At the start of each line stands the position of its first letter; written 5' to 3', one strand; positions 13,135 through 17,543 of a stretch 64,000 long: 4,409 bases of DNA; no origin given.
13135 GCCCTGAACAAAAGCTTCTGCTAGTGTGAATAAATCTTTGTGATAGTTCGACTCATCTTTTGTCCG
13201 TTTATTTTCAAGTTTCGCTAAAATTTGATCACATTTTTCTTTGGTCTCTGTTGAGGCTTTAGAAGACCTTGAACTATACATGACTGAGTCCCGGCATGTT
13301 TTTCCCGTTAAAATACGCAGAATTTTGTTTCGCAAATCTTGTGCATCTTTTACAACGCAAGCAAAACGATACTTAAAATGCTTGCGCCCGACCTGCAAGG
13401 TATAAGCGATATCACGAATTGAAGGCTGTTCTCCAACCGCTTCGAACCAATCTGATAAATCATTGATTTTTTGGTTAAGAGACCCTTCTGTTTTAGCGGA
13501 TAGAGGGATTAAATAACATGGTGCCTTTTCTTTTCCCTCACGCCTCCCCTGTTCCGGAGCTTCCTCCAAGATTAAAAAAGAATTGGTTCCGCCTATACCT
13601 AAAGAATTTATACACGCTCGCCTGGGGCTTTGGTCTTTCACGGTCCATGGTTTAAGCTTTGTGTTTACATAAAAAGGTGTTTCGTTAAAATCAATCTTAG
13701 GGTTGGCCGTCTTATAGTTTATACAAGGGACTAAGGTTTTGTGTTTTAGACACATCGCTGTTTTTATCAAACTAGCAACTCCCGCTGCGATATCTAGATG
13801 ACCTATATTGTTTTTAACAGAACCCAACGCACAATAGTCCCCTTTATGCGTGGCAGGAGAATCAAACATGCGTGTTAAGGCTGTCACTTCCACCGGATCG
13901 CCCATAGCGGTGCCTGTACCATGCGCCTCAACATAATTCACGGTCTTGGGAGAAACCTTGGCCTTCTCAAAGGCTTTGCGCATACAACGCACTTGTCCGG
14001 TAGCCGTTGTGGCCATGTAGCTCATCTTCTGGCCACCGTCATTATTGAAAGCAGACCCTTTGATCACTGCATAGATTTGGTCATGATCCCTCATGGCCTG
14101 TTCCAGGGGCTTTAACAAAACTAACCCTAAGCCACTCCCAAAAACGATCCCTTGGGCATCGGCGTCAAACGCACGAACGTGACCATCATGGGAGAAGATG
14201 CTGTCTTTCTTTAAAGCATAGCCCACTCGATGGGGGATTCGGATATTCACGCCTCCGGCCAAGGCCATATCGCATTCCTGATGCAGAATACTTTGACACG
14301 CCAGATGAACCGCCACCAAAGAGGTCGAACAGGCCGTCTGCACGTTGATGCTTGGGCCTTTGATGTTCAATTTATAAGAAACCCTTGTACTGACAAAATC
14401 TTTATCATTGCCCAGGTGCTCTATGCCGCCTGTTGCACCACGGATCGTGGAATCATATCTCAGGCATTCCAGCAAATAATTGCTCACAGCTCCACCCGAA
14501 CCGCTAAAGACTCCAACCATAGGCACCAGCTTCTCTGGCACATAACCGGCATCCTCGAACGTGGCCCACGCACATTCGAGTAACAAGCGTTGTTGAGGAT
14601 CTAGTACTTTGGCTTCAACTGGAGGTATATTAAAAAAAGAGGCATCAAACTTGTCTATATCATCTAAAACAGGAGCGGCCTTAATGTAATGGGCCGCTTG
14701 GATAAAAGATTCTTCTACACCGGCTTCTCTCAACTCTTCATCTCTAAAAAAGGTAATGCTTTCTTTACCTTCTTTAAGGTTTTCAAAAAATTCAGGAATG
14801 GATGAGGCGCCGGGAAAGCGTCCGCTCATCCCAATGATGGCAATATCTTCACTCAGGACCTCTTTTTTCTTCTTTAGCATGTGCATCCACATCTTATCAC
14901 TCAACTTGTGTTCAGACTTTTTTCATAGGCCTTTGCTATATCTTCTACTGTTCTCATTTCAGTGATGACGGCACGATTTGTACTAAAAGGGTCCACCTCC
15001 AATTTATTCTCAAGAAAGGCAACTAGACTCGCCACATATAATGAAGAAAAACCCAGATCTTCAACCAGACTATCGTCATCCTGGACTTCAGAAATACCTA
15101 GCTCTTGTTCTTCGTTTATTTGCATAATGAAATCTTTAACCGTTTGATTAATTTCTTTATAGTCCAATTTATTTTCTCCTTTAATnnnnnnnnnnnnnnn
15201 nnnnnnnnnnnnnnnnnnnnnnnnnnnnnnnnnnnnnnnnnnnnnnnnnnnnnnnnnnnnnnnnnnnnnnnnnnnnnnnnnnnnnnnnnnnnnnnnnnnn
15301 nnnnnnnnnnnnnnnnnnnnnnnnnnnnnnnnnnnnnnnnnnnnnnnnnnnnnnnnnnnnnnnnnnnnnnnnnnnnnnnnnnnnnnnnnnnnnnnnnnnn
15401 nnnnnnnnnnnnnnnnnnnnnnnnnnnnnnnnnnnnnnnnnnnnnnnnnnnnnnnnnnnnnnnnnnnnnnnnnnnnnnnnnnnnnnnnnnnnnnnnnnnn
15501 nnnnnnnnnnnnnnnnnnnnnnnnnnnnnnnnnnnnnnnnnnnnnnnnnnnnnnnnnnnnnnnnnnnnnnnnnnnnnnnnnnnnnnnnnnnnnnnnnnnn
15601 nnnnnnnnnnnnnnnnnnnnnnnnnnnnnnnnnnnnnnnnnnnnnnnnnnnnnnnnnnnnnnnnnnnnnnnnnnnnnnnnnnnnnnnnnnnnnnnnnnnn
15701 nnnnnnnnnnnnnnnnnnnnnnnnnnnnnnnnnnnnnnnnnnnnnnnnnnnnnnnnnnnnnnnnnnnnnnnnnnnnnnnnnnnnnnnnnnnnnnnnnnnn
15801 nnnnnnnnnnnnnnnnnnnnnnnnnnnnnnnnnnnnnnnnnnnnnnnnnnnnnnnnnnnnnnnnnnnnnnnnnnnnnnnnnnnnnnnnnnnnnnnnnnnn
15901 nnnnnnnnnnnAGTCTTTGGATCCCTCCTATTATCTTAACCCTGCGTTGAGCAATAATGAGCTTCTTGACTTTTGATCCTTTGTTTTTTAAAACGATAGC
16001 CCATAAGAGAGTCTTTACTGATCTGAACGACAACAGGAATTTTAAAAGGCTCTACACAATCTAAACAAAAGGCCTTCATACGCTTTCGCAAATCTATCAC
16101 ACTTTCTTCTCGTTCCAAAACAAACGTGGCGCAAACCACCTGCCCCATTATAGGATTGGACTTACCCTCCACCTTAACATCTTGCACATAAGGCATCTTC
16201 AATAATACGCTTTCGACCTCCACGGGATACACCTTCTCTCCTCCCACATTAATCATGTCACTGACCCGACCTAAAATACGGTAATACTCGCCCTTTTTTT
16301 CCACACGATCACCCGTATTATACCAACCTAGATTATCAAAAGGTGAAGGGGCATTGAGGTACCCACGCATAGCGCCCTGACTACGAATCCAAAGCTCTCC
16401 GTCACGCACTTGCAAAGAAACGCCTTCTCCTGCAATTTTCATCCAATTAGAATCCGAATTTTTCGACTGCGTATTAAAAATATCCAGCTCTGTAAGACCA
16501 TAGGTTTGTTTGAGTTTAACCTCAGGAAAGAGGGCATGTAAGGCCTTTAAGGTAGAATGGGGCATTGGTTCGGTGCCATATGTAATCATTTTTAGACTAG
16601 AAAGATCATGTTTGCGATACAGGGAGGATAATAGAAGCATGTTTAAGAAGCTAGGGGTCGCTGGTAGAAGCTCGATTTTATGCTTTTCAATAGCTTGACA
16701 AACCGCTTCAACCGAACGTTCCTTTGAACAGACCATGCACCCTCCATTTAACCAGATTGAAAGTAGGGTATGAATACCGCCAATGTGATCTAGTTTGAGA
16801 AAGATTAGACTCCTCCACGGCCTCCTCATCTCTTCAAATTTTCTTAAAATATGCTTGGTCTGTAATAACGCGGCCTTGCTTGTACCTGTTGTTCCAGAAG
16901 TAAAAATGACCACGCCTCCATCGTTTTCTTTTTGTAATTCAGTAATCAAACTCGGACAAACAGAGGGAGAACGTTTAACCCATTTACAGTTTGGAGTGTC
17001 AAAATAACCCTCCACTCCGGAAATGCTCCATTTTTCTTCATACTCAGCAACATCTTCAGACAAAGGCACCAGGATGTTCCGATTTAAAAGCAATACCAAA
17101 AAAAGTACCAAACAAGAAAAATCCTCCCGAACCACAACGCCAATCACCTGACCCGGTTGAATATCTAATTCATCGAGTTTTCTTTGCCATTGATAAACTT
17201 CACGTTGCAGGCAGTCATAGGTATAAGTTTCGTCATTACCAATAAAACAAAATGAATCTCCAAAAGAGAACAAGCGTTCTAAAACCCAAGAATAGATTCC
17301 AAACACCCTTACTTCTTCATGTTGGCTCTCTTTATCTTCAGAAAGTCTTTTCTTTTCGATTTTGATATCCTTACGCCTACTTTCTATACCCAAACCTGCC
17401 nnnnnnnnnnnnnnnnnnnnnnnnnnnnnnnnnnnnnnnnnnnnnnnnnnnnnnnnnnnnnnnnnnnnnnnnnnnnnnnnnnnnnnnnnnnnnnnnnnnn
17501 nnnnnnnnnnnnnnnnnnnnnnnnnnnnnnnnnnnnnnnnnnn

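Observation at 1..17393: Compact trans-AT polyketide synthase locus with dedicated starter-loading genes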

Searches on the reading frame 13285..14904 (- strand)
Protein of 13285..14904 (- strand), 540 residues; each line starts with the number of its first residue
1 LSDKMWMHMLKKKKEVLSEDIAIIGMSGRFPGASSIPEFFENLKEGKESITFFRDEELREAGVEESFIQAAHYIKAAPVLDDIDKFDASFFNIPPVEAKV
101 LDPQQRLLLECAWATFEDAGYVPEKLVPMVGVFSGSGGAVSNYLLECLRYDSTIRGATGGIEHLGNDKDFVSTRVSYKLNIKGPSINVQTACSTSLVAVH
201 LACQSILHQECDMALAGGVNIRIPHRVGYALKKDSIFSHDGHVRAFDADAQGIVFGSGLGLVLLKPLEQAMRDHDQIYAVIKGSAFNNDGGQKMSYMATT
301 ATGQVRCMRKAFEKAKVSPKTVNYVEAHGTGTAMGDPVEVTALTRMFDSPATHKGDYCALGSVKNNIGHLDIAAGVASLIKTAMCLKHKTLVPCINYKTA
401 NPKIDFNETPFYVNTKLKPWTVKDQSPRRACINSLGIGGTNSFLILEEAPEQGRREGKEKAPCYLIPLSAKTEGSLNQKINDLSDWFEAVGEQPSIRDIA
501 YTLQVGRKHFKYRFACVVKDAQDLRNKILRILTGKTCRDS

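Call 64: search_solved_structures(query=window:13285-14904:-, max_evalue=1e-60)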
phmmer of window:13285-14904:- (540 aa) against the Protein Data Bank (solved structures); distinct sequences matched with E-value up to 1e-60: 58.
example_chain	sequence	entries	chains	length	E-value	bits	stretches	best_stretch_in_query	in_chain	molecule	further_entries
7zma_A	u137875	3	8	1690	3e-213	712.9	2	19-531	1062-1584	Putative polyketide synthase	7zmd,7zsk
4wky_A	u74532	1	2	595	4.8e-151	507.6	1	16-521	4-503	Beta-ketoacyl synthase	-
8xjy_A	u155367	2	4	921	7.1e-143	480.7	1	21-522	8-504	Polyketide synthase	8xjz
8xju_A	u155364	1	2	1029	9.9e-143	480.2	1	21-522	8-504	Polyketide synthase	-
4oqj_A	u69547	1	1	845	5.6e-140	471.1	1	14-524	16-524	PKS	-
6mhl_A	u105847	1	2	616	7.7e-122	411.3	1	18-534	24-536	Hybrid NRPS/PKS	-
8xbl_A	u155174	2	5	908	3e-119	402.7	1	12-517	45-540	Colibactin polyketide synthase ClbC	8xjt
5elp_C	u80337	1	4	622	7.4e-117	394.8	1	18-533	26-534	NRPS/PKS protein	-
7zmc_A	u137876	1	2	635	2.1e-112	380.1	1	20-532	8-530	Putative polyketide synthase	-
5erf_A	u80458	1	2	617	1.3e-111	377.6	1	19-525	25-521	Polyketide synthase PksL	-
5eny_A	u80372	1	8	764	1.7e-111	377.1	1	19-525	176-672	Polyketide synthase PksL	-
5e5n_A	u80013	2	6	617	3.1e-110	373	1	19-525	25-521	Polyketide synthase PksL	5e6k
5erb_A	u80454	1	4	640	1.7e-109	370.5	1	18-537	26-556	Polyketide synthase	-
8cjh_A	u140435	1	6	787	8.8e-109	368.2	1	19-522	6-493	Colibactin hybrid non-ribosomal peptide synthetase/type I polyketide synthase ClbK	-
4na1_A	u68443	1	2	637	2e-106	360.4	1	19-536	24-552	Polyketide synthase PksJ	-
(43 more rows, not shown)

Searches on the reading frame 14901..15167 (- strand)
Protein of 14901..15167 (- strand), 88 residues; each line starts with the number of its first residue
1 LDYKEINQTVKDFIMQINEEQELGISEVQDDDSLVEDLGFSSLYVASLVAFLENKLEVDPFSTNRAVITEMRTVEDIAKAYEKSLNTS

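Call 5: search_protein_families(library=pfam, proteins=[window:14901-15167:-], max_evalue=0.01)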
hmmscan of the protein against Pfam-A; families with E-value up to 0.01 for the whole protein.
window:14901-15167:- (88 aa): 1 family
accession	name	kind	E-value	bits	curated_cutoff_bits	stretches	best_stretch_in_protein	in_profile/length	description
PF00550.31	PP-binding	-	0.00036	21.2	20.8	1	21-79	9-65/67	Phosphopantetheine attachment site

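Call 29: search_protein_families(library=ncbifam, proteins=[window:14901-15167:-], max_evalue=0.001)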
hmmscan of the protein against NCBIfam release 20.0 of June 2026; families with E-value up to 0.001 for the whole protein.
window:14901-15167:- (88 aa): 5 families
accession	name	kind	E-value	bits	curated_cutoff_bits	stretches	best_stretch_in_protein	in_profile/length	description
NF002148.0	PRK00982.1-2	subfamily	3e-05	23.8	71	1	6-81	5-74/79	acyl carrier protein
NF002149.0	PRK00982.1-3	equivalog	4.2e-05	23.4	106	1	5-64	3-59/78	acyl carrier protein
NF006031.0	PRK08172.1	equivalog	0.0001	22.9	76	1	24-87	20-80/82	acyl carrier protein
TIGR00517.1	acyl_carrier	equivalog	0.00011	21.9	70.45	1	6-79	4-71/77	acyl carrier protein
NF002147.0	PRK00982.1-1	equivalog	0.00051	19.8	84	1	10-79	9-75/83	acyl carrier protein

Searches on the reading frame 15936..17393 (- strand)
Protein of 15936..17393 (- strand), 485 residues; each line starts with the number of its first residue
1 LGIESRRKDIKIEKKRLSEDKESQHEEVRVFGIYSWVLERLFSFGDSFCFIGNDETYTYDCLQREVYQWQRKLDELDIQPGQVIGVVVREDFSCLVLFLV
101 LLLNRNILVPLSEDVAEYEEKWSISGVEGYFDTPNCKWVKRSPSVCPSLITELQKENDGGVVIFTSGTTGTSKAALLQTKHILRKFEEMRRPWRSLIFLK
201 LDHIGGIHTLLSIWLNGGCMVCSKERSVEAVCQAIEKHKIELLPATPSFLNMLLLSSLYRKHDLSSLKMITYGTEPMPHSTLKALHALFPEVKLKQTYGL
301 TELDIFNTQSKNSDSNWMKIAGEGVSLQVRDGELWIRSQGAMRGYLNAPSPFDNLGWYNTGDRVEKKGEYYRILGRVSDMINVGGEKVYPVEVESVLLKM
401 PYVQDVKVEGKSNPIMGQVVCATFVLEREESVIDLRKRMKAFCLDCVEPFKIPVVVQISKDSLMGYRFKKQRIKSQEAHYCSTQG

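Call 5: search_protein_families(library=pfam, proteins=[window:15936-17393:-], max_evalue=0.01)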
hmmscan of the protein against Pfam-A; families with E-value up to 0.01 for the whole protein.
window:15936-17393:- (485 aa): 2 families
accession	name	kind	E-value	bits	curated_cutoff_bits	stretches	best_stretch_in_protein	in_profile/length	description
PF00501.34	AMP-binding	-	1.8e-36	126.2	29.9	1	46-346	10-384/384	AMP-binding enzyme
PF13193.12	AMP-binding_C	-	1e-07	33.2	24.5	1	392-459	1-66/76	AMP-binding enzyme C-terminal domain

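Call 29: search_protein_families(library=ncbifam, proteins=[window:15936-17393:-], max_evalue=0.001)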
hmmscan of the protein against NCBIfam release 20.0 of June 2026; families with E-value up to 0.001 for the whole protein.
window:15936-17393:- (485 aa): 93 families (the best 25 are shown)
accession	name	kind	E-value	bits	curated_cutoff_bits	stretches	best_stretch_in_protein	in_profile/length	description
NF004837.0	PRK06187.1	subfamily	6.1e-47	160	476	1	155-458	168-501/531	long-chain-fatty-acid--CoA ligase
NF005801.1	PRK07656.1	equivalog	6.1e-40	137.3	657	1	157-458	164-482/500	FadD3 family acyl-CoA ligase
NF005307.0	PRK06839.1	equivalog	1.5e-37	129.5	748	2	155-458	147-472/496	o-succinylbenzoate--CoA ligase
TIGR01923.1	menE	equivalog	9.4e-36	123.6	330.15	1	65-455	8-422/442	o-succinylbenzoate--CoA ligase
NF006182.0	PRK08316.1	subfamily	6e-35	120.7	663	1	161-459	175-497/523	fatty acyl-CoA synthetase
NF002966.0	PRK03640.1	equivalog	1e-33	116.7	556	1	35-458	6-459/483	o-succinylbenzoate--CoA ligase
NF052580.1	Str24CoAsynCasG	equivalog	2e-31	108.9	750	1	155-463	186-533/548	steroid-24-oyl-CoA synthetase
TIGR01733.1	AA-adenyl-dom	subfamily_domain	6.1e-30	104.3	317.4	1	154-406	117-407/409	amino acid adenylation domain-containing protein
NF052269.1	Staph_lig_FadD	equivalog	5.3e-29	100.9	650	1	155-454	148-468/499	long-chain-fatty-acid--CoA ligase FadD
NF005676.0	PRK07470.1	equivalog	1.8e-27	96.2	774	2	331-456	379-506/544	acyl-CoA synthetase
NF004511.1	PRK05852.1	equivalog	2.4e-26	92.5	650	1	156-459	154-484/505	FadD7 family fatty acid--CoA ligase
TIGR02275.1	DHB_AMP_lig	equivalog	3.3e-26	91.6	723.55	1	211-458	244-508/526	(2,3-dihydroxybenzoyl)adenylate synthase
NF004114.0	PRK05605.1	equivalog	4.8e-26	91.2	766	2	330-457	418-547/575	long-chain-fatty-acid--CoA ligase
NF006181.0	PRK08314.1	subfamily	1.5e-25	89.5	705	1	155-459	202-534/563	long-chain-fatty-acid--CoA ligase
NF005702.0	PRK07514.1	subfamily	2.8e-25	88.7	558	1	151-459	151-480/506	malonyl-CoA synthase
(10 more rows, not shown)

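Call 84: search_solved_structures(query=window:15936-17393:-, max_evalue=1e-20)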
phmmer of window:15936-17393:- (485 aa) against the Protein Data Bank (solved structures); distinct sequences matched with E-value up to 1e-20: 9.
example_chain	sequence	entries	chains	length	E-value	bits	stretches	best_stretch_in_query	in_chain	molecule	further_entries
3a9u_A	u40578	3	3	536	8.1e-24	87.2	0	162-303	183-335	4-coumarate--CoA ligase | 4-coumarate:CoA ligase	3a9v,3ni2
2qvz_X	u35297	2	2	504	2.3e-22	82.4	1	159-443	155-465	4-Chlorobenzoate CoA Ligase/Synthetase | 4-Chlorobenzoate CoA Ligase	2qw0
1t5d_X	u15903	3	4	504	3.4e-22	81.9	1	159-443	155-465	4-chlorobenzoyl CoA ligase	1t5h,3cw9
3cw8_X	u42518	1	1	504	3.4e-22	81.9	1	159-443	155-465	4-chlorobenzoyl CoA ligase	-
2qvx_X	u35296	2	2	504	4e-22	81.6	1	159-443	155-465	4-Chlorobenzoate CoA Ligase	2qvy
3dlp_X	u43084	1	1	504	4.6e-22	81.4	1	159-443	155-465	4-Chlorobenzoate CoA Ligase/Synthetase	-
6aaa_A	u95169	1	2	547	3.6e-21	78.5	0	161-432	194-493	Blue-shifted Luciferase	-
6sq8_A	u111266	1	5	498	5.9e-21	77.8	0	160-427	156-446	Fatty acid CoA ligase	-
6h1b_A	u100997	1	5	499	6.5e-21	77.6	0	160-427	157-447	Fatty acid CoA ligase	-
